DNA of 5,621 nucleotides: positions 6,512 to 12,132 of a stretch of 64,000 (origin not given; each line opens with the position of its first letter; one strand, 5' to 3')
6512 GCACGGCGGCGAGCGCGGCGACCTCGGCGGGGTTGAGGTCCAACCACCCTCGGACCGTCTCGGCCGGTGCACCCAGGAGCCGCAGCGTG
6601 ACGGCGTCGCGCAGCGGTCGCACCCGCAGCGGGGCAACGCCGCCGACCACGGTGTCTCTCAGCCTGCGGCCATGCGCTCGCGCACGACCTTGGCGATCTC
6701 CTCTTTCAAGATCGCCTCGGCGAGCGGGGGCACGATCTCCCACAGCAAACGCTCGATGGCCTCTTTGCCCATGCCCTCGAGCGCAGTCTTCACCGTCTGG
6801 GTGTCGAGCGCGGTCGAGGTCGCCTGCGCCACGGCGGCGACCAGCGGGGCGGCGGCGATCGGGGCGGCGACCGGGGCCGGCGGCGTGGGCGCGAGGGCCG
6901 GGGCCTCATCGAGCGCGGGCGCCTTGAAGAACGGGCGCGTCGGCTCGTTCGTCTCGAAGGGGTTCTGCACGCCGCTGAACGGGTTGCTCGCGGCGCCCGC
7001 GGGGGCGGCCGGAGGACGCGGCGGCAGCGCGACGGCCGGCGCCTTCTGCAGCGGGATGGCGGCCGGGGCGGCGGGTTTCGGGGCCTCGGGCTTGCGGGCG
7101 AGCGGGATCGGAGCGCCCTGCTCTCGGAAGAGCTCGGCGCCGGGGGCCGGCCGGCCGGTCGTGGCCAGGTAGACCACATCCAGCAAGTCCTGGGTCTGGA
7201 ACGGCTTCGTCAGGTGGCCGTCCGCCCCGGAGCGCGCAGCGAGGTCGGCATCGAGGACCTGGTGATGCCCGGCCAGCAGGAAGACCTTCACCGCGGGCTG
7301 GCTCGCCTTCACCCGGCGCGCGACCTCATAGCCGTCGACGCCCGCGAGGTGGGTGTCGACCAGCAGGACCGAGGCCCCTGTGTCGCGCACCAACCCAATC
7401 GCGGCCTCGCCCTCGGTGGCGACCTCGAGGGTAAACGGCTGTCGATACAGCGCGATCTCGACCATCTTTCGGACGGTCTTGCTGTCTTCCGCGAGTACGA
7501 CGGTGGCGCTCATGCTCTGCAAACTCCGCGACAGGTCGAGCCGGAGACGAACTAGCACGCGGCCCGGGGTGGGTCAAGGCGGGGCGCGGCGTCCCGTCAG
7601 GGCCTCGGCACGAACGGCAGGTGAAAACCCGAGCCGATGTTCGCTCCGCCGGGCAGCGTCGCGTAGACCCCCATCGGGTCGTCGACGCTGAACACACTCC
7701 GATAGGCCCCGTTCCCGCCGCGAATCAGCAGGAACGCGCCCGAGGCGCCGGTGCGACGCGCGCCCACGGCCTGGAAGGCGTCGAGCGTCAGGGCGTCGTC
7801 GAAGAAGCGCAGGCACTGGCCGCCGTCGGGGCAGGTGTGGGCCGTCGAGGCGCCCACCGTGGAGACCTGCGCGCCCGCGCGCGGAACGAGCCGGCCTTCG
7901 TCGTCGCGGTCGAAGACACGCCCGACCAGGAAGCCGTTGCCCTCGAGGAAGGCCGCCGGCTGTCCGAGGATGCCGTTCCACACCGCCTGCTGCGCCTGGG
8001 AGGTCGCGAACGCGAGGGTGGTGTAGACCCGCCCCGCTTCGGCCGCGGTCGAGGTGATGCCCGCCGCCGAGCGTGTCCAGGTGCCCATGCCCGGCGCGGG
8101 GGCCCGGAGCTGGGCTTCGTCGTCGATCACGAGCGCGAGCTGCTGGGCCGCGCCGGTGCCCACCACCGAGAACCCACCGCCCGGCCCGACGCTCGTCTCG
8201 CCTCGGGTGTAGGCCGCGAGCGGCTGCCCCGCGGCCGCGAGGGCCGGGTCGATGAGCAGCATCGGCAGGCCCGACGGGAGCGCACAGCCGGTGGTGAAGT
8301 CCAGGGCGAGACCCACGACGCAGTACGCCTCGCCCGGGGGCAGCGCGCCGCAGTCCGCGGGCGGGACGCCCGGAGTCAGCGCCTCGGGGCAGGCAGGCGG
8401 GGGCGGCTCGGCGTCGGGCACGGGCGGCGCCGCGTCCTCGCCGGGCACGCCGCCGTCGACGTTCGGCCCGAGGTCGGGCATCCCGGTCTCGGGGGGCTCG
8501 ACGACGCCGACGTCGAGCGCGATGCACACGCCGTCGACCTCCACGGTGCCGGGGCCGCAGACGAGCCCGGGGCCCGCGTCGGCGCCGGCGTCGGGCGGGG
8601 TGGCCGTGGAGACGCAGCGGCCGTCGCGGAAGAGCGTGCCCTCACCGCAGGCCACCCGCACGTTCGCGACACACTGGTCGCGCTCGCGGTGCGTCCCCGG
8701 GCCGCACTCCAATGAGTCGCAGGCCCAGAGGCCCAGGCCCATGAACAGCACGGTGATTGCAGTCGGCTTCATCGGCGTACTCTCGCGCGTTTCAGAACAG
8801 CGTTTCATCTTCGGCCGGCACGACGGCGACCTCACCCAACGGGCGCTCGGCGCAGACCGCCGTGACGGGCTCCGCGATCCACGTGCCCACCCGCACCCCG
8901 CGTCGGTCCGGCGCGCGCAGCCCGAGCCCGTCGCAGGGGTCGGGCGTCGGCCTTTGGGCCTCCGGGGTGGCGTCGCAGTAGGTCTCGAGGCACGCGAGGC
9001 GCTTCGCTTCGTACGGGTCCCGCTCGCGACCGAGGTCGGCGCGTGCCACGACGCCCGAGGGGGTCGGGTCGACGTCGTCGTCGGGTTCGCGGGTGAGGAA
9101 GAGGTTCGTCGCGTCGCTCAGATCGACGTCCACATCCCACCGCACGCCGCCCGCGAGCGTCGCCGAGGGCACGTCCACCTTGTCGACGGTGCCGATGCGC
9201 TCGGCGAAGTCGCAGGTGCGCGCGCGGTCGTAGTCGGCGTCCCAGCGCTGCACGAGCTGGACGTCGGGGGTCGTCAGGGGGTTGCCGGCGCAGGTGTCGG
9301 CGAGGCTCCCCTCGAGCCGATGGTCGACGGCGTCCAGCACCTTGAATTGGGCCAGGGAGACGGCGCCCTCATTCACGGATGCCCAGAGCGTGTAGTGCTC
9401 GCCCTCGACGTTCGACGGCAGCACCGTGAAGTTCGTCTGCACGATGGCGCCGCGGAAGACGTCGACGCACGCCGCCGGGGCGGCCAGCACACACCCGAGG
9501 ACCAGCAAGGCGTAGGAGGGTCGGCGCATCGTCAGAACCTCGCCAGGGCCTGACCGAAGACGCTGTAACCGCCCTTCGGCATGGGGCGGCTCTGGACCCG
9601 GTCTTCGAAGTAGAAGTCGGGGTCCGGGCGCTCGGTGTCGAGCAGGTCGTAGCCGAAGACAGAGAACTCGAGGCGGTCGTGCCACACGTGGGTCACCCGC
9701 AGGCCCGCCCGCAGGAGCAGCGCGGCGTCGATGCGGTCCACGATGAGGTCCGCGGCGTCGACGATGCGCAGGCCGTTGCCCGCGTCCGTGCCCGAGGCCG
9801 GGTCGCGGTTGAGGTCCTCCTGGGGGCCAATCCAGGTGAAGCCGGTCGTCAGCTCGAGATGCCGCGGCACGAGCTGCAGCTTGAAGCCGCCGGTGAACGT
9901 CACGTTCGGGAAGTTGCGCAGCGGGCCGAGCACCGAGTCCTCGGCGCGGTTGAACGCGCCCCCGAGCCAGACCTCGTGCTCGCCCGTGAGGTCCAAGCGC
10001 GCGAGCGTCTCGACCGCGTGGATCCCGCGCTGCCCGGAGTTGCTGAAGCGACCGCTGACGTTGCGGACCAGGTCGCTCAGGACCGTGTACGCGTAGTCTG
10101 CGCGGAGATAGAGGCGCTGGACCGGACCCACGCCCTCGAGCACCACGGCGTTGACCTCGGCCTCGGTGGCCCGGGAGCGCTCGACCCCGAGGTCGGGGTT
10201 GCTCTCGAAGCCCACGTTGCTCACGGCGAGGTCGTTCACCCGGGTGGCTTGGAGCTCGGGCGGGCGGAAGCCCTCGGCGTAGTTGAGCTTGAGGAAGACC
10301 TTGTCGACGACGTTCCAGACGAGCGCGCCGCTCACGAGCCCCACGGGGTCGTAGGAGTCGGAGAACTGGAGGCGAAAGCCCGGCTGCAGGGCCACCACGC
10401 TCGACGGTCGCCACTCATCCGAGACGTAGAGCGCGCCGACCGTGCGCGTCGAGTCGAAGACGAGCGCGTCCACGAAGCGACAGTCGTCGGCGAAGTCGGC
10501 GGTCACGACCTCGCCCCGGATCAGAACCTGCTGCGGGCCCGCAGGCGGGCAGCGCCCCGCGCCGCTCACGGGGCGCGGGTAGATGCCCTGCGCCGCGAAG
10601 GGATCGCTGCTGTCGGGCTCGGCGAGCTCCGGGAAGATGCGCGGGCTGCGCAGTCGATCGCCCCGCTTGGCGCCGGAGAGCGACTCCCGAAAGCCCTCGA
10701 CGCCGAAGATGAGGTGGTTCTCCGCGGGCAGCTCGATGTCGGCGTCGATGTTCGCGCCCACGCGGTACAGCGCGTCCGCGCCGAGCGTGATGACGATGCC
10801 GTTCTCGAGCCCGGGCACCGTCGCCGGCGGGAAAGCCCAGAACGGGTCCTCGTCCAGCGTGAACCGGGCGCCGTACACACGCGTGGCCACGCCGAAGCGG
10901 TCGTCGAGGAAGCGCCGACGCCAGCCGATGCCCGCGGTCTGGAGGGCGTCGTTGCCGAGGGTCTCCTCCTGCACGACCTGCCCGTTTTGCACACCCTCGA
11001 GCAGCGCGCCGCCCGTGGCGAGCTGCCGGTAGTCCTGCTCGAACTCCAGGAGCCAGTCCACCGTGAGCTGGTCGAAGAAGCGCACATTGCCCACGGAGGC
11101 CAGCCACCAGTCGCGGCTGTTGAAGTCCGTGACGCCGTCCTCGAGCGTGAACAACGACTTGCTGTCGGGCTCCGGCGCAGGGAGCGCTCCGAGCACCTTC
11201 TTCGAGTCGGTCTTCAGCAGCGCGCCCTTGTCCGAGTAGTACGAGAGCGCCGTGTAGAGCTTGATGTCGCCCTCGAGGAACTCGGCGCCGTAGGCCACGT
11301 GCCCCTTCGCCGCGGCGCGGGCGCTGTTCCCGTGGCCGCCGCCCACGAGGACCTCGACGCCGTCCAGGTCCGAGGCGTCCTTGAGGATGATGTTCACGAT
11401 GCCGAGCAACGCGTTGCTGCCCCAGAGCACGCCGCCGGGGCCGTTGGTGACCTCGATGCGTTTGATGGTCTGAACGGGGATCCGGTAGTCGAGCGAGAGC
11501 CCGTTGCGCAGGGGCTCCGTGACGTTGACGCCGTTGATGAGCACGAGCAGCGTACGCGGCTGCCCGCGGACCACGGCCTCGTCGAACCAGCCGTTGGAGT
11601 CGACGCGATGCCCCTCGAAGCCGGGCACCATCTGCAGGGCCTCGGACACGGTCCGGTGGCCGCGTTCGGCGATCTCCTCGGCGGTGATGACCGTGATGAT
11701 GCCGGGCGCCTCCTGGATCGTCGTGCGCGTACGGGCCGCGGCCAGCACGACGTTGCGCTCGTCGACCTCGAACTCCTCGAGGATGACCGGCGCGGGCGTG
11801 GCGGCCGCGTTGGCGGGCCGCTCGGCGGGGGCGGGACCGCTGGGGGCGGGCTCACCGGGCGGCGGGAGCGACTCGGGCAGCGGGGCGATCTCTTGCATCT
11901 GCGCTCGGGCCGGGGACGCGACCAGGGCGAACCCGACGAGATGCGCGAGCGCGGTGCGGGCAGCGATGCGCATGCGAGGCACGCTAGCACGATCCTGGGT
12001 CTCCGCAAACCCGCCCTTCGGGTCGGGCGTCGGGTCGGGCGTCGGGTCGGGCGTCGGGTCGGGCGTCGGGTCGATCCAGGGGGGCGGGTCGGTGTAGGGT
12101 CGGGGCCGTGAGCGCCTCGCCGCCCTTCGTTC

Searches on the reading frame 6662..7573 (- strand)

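Call 13: search_protein_families(library=pfam, proteins=[window:6662-7573:-], max_evalue=0.001)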
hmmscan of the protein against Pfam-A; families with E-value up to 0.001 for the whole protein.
window:6662-7573:- (304 aa): 1 family
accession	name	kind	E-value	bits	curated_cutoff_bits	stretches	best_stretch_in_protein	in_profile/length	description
PF00072.30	Response_reg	-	1.2e-17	64.5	30.2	1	25-134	1-110/111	Response regulator receiver domain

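Call 58: search_protein_families(library=ncbifam, proteins=[window:6662-7573:-], max_evalue=0.001)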
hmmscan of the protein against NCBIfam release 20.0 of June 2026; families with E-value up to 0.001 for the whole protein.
window:6662-7573:- (304 aa): 77 families (the best 25 are shown)
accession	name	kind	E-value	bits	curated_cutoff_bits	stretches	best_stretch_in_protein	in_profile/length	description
NF041733.1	resp_reg_CseB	equivalog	1.5e-15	57.2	350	1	24-131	2-108/228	two-component system response regulator CseB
NF046022.1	RespRegCpdRBruc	equivalog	5.2e-15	55.5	180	1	24-132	3-111/120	cell cycle two-component system response regulator CpdR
NF040689.1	MtrAB_MtrA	equivalog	2.3e-13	50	300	1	26-132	2-107/219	MtrAB system response regulator MtrA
NF040534.1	resp_reg_YycF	equivalog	1.2e-12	47.6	340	1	24-134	2-111/231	response regulator YycF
TIGR01818.1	ntrC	equivalog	2.7e-12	46.2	558.6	1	25-141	1-117/463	nitrogen regulation protein NR(I)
NF008469.0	PRK11361.1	equivalog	2.8e-12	46.1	714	1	23-134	5-116/461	acetoacetate metabolism transcriptional regulator AtoC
NF045991.1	RespRegCtrARhodob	equivalog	4.2e-12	46.3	350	1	25-132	3-110/224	response regulator transcription factor CtrA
NF012023.0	PRK15479.1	equivalog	4.2e-12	46.1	337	1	25-130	3-108/224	transcriptional regulator TctD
TIGR02154.1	PhoB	equivalog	4.4e-12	45.8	296.2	1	21-133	1-115/226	phosphate regulon transcriptional regulator PhoB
NF051870.1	NAssimRespRegNtrX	equivalog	9.3e-12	44.5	600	1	24-138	3-119/452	nitrogen assimilation response regulator NtrX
NF006900.1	PRK09390.1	equivalog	9.9e-12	44.8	255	1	22-138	4-120/203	response regulator FixJ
NF008296.0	PRK11083.1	equivalog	1.5e-11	44.2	273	1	22-131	3-111/228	two-component system response regulator CreB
NF007135.0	PRK09581.1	equivalog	1.5e-11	43.7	474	1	21-131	1-113/457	PleD family two-component system response regulator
NF045944.1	ResRegRpaBCyano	equivalog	1.3e-10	41.1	330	1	27-130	2-104/229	response regulator transcription factor RpaB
NF033120.0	vanR_FM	exception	3.1e-10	40.1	460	1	24-132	5-112/231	vancomycin resistance response regulator transcription factor, VanR-F/VanR-M family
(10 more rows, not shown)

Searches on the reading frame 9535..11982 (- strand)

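Call 13: search_protein_families(library=pfam, proteins=[window:9535-11982:-], max_evalue=0.001)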
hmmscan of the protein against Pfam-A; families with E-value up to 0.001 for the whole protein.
window:9535-11982:- (816 aa): 2 families
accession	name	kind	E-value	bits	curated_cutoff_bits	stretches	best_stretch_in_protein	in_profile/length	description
PF07715.20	Plug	-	1.6e-19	70.8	23.9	1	89-194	2-106/107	TonB-dependent Receptor Plug Domain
PF00593.30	TonB_dep_Rec_b-barrel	-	2.1e-10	41.5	27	1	506-722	161-397/436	TonB dependent receptor-like, beta-barrel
